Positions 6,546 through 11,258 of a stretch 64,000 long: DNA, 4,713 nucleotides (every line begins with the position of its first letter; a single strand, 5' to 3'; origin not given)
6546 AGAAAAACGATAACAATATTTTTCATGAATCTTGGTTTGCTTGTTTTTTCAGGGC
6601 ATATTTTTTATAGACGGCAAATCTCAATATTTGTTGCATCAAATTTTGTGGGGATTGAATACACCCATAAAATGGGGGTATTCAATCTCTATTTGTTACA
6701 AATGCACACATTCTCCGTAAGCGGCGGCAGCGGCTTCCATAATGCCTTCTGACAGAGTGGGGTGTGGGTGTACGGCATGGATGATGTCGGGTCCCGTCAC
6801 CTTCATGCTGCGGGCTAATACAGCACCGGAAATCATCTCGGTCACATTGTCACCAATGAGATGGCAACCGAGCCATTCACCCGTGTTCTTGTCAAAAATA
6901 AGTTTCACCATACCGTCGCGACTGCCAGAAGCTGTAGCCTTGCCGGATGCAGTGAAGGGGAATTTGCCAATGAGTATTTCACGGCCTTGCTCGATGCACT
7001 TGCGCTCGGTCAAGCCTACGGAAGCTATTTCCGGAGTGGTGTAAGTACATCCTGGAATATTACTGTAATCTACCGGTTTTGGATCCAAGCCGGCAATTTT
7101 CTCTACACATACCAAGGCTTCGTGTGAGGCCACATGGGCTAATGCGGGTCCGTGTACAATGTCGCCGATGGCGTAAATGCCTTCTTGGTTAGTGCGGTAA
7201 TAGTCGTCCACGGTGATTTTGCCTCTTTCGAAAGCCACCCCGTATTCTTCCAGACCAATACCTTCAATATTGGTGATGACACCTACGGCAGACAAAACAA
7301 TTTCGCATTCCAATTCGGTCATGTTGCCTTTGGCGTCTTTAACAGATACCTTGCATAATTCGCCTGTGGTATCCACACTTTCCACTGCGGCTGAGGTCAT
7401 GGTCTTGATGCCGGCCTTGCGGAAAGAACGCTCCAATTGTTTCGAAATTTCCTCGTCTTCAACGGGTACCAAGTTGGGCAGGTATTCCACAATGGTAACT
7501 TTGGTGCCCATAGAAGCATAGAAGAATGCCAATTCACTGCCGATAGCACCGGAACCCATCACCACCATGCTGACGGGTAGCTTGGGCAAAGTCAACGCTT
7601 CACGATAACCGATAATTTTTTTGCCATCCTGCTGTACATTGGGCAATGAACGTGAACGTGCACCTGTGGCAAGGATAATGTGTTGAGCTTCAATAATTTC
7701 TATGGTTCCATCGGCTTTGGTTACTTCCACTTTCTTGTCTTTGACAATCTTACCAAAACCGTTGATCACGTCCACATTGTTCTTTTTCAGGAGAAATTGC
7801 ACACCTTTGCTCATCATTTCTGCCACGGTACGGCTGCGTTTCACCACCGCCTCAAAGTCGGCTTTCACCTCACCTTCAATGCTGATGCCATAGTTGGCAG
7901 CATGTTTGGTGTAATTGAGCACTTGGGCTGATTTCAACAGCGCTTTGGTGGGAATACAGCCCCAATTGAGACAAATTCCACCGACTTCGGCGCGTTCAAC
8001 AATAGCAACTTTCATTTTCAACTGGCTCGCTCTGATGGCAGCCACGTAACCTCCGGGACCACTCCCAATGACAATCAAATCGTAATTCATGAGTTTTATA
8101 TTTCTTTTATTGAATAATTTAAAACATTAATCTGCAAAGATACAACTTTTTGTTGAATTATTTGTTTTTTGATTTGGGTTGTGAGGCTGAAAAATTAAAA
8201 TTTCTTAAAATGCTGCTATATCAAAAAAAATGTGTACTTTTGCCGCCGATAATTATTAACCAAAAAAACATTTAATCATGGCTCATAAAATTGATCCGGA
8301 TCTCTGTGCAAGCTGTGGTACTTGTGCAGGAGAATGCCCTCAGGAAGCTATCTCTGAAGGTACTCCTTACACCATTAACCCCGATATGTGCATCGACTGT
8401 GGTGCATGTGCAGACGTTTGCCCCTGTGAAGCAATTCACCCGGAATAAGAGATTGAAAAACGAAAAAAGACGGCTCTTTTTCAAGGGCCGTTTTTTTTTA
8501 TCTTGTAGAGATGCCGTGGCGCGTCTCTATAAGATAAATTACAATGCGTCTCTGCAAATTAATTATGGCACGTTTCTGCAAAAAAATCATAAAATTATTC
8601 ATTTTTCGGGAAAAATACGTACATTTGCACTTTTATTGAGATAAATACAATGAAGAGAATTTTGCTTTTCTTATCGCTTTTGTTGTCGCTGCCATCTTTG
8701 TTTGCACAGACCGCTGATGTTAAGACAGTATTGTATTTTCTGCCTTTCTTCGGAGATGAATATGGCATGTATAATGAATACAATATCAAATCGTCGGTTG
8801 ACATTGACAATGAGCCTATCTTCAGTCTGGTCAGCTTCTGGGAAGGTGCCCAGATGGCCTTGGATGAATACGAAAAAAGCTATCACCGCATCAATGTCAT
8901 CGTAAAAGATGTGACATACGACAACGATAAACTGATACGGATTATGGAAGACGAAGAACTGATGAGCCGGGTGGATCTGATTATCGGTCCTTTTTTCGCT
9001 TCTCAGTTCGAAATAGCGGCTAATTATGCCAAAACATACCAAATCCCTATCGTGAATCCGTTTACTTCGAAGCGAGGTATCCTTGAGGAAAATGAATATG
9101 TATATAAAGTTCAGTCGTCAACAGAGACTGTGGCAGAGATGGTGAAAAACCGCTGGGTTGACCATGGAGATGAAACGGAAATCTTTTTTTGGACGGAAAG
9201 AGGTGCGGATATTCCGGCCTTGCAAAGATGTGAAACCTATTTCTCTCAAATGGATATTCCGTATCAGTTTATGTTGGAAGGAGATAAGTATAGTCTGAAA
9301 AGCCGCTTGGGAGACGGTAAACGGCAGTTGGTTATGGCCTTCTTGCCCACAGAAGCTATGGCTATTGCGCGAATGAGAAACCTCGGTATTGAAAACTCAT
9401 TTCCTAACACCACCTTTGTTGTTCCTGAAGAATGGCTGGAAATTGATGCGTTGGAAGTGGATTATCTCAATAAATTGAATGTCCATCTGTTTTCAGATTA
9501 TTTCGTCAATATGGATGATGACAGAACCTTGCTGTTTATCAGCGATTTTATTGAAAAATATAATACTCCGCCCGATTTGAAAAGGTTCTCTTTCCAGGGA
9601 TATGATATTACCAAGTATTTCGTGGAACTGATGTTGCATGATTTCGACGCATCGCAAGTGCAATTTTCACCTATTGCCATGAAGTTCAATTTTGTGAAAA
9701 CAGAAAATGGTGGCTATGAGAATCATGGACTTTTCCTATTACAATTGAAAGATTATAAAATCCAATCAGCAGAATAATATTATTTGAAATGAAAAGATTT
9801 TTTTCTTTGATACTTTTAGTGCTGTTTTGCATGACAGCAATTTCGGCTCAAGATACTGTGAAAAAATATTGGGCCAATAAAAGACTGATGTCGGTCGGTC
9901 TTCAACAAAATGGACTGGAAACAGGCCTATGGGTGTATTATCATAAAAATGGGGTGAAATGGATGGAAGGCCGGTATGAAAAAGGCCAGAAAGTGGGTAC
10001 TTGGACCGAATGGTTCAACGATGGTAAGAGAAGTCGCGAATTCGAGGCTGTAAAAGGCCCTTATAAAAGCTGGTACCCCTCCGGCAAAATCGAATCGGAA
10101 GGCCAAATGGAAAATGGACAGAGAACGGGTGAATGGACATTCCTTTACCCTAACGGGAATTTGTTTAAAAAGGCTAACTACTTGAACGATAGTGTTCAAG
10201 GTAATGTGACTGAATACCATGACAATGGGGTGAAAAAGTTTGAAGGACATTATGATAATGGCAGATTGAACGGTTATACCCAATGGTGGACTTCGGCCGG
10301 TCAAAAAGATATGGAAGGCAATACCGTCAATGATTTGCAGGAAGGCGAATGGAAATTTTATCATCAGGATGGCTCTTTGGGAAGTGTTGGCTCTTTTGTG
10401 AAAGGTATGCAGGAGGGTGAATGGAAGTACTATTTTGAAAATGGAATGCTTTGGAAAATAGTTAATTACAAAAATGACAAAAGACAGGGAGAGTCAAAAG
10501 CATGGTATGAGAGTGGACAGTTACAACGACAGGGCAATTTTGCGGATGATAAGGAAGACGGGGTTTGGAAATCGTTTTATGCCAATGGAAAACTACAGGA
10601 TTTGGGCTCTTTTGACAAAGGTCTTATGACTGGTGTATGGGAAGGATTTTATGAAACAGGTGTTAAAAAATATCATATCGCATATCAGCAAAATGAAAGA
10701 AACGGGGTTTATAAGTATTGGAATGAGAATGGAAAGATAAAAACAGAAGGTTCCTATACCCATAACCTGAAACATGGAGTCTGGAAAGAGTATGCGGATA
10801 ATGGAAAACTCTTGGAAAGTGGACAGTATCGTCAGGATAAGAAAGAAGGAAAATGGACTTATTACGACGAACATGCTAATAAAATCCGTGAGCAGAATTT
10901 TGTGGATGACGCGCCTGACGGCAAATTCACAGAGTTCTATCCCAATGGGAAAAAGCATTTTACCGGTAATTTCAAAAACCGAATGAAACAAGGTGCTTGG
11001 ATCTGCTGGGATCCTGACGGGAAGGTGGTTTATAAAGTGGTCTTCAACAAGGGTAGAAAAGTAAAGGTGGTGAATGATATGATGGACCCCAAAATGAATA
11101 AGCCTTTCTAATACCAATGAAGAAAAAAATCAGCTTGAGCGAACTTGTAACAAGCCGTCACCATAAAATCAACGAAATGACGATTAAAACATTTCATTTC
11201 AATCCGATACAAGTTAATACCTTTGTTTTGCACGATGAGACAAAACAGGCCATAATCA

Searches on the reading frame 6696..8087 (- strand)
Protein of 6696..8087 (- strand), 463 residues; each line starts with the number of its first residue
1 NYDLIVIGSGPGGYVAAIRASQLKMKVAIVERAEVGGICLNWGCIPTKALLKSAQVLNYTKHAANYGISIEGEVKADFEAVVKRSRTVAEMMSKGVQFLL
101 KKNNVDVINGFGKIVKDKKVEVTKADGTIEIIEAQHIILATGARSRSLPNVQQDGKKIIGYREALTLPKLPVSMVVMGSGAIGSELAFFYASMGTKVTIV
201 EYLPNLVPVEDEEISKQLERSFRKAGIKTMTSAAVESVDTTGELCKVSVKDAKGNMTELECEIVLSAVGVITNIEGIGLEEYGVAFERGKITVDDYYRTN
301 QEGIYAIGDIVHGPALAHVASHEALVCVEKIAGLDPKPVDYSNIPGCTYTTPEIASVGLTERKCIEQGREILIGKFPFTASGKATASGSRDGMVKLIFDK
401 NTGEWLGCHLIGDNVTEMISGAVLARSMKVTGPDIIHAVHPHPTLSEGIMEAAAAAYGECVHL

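Call 22: find_encoding_contigs(protein=window:6696-8087:-, flank=10000, max_places=6)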
Protein window:6696-8087:- (463 aa): no gene with exactly this product is on record in the collection.

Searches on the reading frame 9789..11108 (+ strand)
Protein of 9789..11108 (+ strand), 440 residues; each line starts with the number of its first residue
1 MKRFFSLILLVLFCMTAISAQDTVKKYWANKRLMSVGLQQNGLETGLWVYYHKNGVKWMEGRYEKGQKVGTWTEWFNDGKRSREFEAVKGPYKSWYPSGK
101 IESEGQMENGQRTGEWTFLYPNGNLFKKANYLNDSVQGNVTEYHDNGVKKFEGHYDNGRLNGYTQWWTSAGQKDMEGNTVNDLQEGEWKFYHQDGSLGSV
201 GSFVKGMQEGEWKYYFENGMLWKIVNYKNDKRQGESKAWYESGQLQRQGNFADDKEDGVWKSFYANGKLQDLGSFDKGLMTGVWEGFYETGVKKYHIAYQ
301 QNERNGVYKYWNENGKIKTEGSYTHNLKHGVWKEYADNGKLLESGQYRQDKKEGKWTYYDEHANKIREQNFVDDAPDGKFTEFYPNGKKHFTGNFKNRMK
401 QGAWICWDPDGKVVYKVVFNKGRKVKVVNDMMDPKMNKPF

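Call 43: find_encoding_contigs(protein=window:9789-11108:+, flank=10000, max_places=4)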
Protein window:9789-11108:+ (440 aa): 3 contigs read that carry it; 1 place shown.
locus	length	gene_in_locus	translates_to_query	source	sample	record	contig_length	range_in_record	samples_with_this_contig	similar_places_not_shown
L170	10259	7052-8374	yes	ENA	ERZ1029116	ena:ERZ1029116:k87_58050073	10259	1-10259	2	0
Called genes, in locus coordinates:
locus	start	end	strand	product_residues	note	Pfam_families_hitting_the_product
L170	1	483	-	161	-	?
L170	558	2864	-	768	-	PF26766:Choice_anch_L, PF00801:PKD, PF18911:PKD_4, PF13585:CHU_C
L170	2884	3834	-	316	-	PF13568:OMP_b-brl_2 (weak)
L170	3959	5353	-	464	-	PF00890:FAD_binding_2 (weak), PF01134:GIDA (faint), PF03486:HI0933_like (faint), PF07992:Pyr_redox_2, PF12831:FAD_oxidored (faint), PF13738:Pyr_redox_3, PF00070:Pyr_redox, PF02852:Pyr_redox_dim, +1 more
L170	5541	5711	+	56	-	PF13237:Fer4_10, PF14697:Fer4_21 (weak), PF00037:Fer4, PF13187:Fer4_9 (weak), PF12838:Fer4_7 (weak), PF12797:Fer4_2 (weak), PF00037:Fer4, PF12837:Fer4_6 (weak), +3 more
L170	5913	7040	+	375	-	PF13458:Peripla_BP_6 (faint)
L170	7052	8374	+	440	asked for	-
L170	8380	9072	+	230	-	PF00753:Lactamase_B, PF19583:ODP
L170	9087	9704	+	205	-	PF01227:GTP_cyclohydroI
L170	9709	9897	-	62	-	-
